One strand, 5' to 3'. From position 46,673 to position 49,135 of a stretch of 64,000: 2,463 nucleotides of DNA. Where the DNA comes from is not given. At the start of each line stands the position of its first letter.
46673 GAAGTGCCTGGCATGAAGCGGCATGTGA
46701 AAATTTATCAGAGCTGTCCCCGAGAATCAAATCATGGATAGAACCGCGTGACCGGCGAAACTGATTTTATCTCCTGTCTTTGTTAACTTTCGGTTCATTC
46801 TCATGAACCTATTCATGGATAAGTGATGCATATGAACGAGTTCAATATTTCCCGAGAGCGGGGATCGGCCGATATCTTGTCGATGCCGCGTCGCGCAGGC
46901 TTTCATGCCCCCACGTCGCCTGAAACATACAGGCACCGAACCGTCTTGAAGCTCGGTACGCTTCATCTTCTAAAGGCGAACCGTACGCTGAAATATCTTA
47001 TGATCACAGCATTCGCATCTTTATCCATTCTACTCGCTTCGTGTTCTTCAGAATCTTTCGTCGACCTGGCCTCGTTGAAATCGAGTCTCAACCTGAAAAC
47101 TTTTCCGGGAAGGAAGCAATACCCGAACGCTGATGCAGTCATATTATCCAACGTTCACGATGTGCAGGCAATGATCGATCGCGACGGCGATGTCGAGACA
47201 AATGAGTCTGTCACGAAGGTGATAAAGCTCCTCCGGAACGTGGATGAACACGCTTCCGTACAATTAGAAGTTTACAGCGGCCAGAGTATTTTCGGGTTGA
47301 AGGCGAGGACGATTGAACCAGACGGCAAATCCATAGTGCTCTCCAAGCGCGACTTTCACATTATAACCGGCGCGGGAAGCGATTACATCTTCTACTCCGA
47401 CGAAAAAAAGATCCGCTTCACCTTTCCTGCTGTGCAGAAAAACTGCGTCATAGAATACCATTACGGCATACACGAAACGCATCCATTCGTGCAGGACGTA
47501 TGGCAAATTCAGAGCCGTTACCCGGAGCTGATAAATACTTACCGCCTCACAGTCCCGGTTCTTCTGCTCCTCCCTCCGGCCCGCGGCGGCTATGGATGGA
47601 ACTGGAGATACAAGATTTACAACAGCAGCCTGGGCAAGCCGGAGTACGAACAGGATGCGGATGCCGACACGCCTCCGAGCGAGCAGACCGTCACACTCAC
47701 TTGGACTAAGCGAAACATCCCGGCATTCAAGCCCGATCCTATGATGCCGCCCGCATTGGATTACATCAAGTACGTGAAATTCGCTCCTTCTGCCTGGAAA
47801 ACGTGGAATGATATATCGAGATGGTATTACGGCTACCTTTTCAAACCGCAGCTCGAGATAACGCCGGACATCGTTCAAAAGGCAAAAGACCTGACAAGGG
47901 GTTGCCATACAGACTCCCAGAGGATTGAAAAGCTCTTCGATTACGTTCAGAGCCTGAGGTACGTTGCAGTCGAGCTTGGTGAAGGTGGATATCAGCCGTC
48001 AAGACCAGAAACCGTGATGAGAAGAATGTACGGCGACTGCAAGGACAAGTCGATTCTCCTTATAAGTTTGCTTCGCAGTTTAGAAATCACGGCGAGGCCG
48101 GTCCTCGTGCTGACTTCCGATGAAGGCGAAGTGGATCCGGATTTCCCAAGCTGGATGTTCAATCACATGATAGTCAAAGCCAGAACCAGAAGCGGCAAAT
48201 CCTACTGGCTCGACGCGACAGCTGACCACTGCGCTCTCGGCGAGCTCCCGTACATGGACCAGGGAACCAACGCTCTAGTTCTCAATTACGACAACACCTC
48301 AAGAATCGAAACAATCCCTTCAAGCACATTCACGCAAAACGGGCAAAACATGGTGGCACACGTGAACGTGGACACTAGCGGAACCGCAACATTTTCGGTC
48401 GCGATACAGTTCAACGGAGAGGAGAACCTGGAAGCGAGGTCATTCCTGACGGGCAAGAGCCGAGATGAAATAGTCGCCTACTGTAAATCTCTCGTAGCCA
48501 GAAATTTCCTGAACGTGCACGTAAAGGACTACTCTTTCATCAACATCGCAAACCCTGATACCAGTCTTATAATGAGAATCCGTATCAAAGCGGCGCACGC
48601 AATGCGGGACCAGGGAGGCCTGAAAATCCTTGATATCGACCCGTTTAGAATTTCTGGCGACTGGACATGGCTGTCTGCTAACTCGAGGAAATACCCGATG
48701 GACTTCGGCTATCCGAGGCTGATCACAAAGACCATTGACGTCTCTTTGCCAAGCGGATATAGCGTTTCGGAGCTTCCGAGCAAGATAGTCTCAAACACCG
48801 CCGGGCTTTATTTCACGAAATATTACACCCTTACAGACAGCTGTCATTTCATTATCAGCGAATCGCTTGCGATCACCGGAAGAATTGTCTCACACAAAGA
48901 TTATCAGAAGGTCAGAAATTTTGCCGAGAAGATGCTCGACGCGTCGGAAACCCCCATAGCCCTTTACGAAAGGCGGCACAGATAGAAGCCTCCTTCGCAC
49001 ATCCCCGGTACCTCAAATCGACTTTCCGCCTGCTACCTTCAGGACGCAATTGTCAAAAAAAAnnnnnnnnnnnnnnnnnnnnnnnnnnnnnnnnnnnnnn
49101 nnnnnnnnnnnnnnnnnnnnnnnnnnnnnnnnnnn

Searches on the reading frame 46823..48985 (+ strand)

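Call 59: search_protein_families(library=pfam, proteins=[window:46823-48985:+], max_evalue=0.0001)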
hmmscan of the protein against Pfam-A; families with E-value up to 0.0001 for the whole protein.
window:46823-48985:+ (720 aa): 2 families
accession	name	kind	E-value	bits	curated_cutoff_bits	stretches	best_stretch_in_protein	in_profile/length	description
PF12969.12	DUF3857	-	7.9e-14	52.5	24.6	1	155-302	37-169/170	Domain of Unknown Function with PDB structure (DUF3857)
PF01841.26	Transglut_core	-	3.3e-10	40.7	23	1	353-455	3-98/108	Transglutaminase-like superfamily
